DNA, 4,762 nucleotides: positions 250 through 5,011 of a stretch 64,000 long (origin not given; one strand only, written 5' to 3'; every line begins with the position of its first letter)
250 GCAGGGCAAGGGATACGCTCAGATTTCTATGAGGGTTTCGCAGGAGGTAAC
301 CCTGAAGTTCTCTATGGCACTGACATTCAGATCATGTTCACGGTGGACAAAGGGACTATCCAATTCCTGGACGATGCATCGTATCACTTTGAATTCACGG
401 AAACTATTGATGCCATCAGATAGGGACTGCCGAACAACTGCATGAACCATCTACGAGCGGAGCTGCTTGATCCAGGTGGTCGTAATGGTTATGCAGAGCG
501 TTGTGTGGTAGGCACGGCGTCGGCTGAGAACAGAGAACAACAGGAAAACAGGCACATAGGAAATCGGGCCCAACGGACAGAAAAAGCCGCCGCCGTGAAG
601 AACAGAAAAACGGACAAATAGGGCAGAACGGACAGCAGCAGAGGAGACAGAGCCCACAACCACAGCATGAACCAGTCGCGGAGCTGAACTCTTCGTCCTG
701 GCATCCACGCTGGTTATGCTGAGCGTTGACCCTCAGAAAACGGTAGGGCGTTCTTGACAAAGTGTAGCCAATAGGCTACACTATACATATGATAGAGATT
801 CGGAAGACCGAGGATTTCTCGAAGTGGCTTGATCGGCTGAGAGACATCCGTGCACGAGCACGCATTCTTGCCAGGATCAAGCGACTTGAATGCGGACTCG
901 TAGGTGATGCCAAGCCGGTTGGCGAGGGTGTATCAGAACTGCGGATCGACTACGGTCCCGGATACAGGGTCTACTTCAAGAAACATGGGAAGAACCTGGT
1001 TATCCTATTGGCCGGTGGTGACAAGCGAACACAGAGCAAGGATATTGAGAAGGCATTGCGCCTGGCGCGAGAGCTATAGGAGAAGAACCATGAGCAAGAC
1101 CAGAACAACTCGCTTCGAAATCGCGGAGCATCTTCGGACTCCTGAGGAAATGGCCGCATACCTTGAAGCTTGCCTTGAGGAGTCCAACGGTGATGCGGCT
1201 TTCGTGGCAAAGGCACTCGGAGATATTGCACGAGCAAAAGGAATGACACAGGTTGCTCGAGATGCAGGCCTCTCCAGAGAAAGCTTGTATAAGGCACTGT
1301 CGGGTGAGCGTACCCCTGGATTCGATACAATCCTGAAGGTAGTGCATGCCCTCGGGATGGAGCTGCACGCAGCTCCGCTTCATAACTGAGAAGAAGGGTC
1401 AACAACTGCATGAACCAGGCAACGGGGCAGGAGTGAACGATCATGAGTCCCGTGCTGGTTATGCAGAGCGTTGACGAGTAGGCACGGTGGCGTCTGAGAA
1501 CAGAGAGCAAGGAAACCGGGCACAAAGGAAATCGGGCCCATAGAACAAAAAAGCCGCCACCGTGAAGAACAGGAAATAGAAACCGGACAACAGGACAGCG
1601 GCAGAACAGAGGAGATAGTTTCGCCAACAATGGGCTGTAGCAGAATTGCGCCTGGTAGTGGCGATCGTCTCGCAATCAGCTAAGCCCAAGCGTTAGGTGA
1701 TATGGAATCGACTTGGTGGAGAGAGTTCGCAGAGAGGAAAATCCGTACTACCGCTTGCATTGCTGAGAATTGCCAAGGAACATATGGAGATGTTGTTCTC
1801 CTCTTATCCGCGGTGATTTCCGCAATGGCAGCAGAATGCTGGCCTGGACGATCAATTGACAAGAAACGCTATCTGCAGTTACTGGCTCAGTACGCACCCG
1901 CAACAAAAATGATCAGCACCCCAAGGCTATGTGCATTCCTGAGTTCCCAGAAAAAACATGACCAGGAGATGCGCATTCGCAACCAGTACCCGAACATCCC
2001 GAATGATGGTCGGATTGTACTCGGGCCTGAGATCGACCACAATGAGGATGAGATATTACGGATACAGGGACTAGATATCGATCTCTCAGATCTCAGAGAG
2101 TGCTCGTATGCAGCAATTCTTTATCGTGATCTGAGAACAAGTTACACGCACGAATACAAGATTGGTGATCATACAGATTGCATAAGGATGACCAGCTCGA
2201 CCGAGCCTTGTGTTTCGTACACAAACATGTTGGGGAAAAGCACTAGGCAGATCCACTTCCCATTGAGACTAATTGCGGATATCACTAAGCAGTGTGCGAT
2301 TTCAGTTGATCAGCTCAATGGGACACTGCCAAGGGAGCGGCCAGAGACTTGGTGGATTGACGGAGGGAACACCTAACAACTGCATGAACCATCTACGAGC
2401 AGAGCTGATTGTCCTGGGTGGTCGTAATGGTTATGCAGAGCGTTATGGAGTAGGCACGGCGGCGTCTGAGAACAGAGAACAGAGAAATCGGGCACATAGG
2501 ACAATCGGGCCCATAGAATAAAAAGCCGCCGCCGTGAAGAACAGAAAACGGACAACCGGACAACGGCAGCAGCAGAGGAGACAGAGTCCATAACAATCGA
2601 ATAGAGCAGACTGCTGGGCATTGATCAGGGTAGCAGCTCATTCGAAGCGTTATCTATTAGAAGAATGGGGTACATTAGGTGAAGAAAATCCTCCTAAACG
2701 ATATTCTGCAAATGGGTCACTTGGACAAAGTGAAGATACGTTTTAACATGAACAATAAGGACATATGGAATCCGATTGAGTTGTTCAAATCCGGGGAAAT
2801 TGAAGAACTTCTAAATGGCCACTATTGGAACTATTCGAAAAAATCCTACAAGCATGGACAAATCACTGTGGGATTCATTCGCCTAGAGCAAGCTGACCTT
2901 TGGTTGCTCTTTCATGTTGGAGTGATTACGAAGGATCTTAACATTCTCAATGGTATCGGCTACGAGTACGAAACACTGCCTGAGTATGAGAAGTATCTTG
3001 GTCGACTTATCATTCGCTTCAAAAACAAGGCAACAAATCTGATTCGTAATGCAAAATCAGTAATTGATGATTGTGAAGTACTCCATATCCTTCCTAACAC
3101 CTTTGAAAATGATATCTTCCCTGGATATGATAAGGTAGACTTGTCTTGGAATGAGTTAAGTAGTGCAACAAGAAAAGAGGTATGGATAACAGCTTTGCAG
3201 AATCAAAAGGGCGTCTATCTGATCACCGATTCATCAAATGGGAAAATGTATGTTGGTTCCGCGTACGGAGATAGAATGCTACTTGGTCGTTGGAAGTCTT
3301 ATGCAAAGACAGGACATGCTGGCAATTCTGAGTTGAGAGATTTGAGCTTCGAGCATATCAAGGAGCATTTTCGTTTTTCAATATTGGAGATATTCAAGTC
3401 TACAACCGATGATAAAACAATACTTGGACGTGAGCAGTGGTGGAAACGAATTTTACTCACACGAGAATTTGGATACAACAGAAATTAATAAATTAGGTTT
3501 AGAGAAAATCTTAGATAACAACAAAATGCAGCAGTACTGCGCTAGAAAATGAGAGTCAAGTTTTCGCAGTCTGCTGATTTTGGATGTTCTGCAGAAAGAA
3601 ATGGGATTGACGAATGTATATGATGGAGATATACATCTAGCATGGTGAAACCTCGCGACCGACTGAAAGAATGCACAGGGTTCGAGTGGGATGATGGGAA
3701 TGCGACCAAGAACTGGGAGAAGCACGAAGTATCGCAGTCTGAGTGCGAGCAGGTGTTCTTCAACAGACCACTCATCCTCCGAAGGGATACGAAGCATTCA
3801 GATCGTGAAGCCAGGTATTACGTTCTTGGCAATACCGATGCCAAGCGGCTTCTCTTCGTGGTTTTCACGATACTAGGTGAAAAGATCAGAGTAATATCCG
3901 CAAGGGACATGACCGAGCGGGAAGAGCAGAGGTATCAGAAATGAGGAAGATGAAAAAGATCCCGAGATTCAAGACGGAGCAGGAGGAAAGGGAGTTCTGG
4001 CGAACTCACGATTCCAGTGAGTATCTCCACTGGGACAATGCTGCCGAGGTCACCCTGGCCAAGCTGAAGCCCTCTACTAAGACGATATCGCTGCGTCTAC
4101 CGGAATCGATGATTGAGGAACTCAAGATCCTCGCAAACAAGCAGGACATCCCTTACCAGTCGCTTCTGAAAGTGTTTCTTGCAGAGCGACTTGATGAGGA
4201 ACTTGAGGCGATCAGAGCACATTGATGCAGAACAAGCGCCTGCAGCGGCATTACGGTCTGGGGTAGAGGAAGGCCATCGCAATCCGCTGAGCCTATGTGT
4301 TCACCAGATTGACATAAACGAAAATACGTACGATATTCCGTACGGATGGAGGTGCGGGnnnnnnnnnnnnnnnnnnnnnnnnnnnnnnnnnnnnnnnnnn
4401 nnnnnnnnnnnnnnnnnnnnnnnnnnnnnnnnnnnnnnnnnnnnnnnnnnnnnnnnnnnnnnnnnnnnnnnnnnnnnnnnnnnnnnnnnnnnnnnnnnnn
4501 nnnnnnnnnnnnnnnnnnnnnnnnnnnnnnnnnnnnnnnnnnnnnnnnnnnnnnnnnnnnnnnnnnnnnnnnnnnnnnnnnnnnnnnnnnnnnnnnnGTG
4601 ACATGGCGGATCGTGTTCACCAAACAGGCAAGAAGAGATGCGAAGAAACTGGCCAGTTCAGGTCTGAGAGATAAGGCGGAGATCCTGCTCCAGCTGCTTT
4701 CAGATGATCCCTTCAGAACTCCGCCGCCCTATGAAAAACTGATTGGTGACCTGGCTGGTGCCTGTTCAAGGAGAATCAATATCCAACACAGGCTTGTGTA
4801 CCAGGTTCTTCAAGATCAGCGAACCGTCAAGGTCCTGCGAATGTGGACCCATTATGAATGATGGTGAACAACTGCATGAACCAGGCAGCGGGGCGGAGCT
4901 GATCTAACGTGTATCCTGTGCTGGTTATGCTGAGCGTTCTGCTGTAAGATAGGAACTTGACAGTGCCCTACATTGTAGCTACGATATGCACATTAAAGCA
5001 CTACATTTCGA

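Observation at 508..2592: The same ~150-bp non-coding cassette occurs three times, alternating with gene cassettes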

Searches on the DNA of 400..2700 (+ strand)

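Call 26: search_rna_families(source=window, start=400, end=2700, threshold=evalue, max_evalue=10, show_alignments=3)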
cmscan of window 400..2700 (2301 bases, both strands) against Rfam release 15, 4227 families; matches with E-value up to 10: 4.
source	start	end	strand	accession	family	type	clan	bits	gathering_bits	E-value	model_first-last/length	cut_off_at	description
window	2060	2132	-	RF01526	ceN106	Gene; snRNA; snoRNA; CD-box;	-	15.9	60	9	1-77/77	no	C. elegans snoRNA ceN106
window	2280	2338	-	RF00456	mir-34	Gene; miRNA;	CL00087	15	53.4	9.9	1-72/72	no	mir-34 microRNA precursor family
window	674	700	-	RF01309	sR60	Gene; snRNA; snoRNA; CD-box;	CL00132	14.8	50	4.9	1-55/55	no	Small nucleolar RNA sR60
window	1026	1148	+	RF02216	ZNFX1-AS1_2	Gene; lncRNA;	-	12.1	45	8.4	1-93/93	no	ZNFX1 antisense RNA 1 conserved region 2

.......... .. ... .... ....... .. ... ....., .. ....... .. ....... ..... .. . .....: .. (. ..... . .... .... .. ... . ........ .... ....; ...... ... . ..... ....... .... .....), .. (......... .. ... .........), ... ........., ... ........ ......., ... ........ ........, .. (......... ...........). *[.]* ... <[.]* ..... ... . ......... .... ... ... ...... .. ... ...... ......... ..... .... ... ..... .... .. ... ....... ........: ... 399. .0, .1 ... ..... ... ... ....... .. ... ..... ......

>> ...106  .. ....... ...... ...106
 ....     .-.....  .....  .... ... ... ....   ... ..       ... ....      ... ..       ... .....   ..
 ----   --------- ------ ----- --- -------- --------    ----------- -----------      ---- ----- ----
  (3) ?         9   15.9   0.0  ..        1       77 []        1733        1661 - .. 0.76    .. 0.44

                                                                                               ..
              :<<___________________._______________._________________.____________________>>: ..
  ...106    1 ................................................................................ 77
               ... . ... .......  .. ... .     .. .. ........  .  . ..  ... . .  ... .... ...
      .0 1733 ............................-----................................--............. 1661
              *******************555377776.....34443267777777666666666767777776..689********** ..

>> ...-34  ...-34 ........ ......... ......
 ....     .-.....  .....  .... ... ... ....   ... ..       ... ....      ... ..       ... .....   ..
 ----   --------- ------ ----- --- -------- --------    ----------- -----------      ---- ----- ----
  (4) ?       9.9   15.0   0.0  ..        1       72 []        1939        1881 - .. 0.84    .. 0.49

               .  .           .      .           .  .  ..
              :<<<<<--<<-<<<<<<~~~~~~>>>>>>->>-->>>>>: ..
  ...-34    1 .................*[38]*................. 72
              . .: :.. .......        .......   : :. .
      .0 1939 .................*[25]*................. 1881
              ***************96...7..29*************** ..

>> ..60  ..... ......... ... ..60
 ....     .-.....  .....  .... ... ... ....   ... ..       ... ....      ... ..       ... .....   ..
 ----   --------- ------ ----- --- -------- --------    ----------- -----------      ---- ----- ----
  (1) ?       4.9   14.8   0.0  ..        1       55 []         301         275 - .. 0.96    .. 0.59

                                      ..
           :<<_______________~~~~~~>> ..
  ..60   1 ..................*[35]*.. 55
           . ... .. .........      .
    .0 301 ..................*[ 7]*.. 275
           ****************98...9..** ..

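Call 44: search_dna_similar(query=window:422-735:+, collection=plasmids, mode=distant, max_evalue=0.01)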
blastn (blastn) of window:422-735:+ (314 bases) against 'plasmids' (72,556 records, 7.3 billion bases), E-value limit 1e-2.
No match.

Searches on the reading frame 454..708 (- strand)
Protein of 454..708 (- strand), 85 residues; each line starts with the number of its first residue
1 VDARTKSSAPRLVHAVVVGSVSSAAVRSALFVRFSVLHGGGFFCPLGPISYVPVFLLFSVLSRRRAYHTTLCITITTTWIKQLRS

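Call 35: find_homologous_proteins(query=A4, max_evalue=1)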
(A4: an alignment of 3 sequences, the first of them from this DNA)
Query A4 (3 sequences) (85 aa, profile of the alignment): 1 proteins with E <= 1 among 205 candidates.
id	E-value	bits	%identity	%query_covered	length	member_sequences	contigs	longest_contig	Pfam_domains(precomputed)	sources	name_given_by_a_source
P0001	1.9e-3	36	62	45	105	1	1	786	-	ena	-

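Call 37: find_encoding_contigs(protein=P0001, flank=10000)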
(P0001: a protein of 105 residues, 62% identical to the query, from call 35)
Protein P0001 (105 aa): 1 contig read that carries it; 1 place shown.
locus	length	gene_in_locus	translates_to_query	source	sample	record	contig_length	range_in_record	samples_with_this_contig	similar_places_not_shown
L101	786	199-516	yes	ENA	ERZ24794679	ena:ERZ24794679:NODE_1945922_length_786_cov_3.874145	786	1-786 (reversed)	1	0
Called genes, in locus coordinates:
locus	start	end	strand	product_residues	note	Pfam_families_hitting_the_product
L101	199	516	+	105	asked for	-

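Call 63: search_protein_representatives(alignment_id=A9)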
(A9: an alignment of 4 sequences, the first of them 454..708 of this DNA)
Query: 4 sequences, 91 profile positions. Proteins with E-value up to 0.001 (for the whole library): 4; up to 1e-10: 1; up to 1e-30: 0. The best 4 are listed.
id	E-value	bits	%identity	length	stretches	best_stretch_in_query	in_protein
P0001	1.0e-23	99.5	-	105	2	11-72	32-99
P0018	9.3e-09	51.6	-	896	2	55-86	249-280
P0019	7.8e-07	45.4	-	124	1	16-77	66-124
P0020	7.9e-07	45.4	-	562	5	61-85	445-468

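Call 65: find_encoding_contigs(protein=P0019, flank=10000, max_places=10)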
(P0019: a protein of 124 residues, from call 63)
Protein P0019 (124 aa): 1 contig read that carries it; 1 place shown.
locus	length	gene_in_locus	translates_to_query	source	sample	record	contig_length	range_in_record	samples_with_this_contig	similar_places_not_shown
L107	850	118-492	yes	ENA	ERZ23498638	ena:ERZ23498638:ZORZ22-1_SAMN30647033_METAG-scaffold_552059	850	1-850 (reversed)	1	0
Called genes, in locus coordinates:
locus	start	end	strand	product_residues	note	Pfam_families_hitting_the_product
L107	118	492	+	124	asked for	-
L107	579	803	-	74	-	-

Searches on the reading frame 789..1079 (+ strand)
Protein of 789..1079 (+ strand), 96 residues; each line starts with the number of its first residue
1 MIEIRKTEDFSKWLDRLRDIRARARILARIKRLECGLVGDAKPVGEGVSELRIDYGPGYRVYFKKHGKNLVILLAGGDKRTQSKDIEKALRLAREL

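Call 19: find_encoding_contigs(protein=window:789-1079:+, flank=10000, max_places=10)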
Protein window:789-1079:+ (96 aa): 1 contig read that carries it; 1 place shown.
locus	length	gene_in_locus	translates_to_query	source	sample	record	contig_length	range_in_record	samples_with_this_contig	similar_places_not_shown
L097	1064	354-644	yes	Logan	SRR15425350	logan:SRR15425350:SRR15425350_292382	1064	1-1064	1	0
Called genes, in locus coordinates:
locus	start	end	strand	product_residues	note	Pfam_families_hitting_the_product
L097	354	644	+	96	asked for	PF05973:Gp49 (weak)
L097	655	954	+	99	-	PF13560:HTH_31 (faint), PF21716:dnstrm_HI1420, PF01381:HTH_3 (weak)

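Call 81: search_protein_families(library=pfam, proteins=[window:789-1079:+], max_evalue=0.01)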
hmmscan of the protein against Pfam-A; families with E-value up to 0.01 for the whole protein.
window:789-1079:+ (96 aa): 1 family
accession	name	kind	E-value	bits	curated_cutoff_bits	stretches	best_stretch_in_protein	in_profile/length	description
PF05973.20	Gp49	-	1.8e-06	28.4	23.9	1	13-94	2-86/90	Phage derived protein Gp49-like (DUF891)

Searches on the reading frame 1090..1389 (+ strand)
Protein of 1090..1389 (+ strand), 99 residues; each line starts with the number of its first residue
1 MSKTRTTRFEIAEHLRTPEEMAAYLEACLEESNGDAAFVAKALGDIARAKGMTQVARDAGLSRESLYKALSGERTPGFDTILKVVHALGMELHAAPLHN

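Call 81: search_protein_families(library=pfam, proteins=[window:1090-1389:+], max_evalue=0.01)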
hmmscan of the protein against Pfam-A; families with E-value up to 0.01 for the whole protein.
window:1090-1389:+ (99 aa): 6 families
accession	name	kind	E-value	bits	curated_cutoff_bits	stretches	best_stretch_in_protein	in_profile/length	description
PF21716.3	dnstrm_HI1420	-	5.9e-31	106.6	27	1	6-95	2-89/90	Probable addiction module antidote protein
PF01381.28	HTH_3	-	1e-07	32.3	23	1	49-92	7-52/55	Helix-turn-helix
PF13560.12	HTH_31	-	1.1e-05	26.1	27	1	53-91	18-57/64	Helix-turn-helix domain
PF12844.13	HTH_19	-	0.00097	19.4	30.2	1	49-91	12-54/64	Helix-turn-helix domain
PF13443.12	HTH_26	-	0.0013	19.4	22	1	53-91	14-53/63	Cro/C1-type HTH DNA-binding domain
PF02954.25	HTH_8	-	0.0063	16.7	22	0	23-44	8-29/42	Bacterial regulatory protein, Fis family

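Call 89: find_encoding_contigs(protein=window:1090-1389:+, flank=10000, max_places=10)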
Protein window:1090-1389:+ (99 aa): 1 contig read that carries it; 1 place shown.
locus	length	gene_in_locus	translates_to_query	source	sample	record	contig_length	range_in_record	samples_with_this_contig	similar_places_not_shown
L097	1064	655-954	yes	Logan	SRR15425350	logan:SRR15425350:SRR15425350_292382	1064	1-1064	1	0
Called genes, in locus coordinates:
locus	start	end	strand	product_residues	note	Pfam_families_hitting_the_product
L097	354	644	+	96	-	PF05973:Gp49 (weak)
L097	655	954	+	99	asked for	PF13560:HTH_31 (faint), PF21716:dnstrm_HI1420, PF01381:HTH_3 (weak)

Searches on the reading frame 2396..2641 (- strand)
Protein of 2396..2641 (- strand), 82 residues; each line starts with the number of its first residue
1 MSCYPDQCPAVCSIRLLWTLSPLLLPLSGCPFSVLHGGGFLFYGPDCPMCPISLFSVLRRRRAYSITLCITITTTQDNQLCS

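Call 78: list_cluster_members(proteins=[P0019, P0001, window:2396-2641:-, window:454-708:-, window:492-704:-, window:1462-1689:-, window:419-760:-, window:2376-2621:-])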
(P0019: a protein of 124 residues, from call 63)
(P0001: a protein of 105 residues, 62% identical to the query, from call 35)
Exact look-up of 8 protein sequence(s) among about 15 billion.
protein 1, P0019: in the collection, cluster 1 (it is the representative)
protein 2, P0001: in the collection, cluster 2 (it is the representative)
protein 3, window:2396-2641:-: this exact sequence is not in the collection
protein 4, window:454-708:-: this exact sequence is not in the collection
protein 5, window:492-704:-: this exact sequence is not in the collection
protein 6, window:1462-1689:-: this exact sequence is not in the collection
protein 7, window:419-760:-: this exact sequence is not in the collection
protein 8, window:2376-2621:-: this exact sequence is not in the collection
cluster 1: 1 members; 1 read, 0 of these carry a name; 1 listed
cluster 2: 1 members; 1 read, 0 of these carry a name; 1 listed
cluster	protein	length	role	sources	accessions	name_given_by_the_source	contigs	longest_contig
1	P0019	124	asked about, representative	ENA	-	-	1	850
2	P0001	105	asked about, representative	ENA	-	-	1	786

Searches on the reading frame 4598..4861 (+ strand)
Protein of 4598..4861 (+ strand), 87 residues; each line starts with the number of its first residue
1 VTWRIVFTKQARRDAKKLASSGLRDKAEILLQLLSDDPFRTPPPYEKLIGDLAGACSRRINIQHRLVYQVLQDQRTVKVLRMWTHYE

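Call 48: find_encoding_contigs(protein=window:4598-4861:+, flank=10000, max_places=10)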
Protein window:4598-4861:+ (87 aa): 4 contigs read that carry it; 3 places shown.
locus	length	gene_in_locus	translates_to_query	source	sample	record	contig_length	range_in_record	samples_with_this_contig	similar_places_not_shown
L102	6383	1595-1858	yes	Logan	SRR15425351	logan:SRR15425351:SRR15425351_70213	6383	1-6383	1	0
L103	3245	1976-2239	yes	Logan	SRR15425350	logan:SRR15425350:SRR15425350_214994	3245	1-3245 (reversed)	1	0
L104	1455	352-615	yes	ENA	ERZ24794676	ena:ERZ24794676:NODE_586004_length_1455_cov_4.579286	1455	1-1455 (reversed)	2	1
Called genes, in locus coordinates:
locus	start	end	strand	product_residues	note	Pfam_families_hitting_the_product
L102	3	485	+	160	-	?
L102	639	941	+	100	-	PF04365:BrnT_toxin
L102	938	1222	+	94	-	PF12441:CopG_antitoxin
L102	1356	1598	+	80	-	PF02604:PhdYeFM_antitox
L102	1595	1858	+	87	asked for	PF05016:ParE_toxin (weak), PF06769:YoeB_toxin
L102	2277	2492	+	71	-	PF12441:CopG_antitoxin, PF14384:BrnA_antitoxin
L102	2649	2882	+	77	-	PF22180:RH3_dom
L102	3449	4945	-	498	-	-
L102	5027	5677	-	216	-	-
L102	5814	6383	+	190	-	?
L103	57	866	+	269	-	PF01541:GIY-YIG (weak)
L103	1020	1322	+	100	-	PF04365:BrnT_toxin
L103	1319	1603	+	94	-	PF12441:CopG_antitoxin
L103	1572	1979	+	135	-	PF02604:PhdYeFM_antitox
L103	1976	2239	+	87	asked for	PF05016:ParE_toxin (weak), PF06769:YoeB_toxin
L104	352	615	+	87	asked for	PF05016:ParE_toxin (weak), PF06769:YoeB_toxin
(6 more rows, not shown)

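Call 81: search_protein_families(library=pfam, proteins=[window:4598-4861:+], max_evalue=0.01)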
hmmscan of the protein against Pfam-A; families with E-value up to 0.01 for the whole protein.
window:4598-4861:+ (87 aa): 2 families
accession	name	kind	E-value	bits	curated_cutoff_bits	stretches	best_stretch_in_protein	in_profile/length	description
PF06769.20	YoeB_toxin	-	3.1e-08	34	27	1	25-86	21-80/80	YoeB-like toxin of bacterial type II toxin-antitoxin system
PF05016.21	ParE_toxin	-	6.2e-07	30.3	23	1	5-85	1-85/89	ParE toxin of type II toxin-antitoxin system, parDE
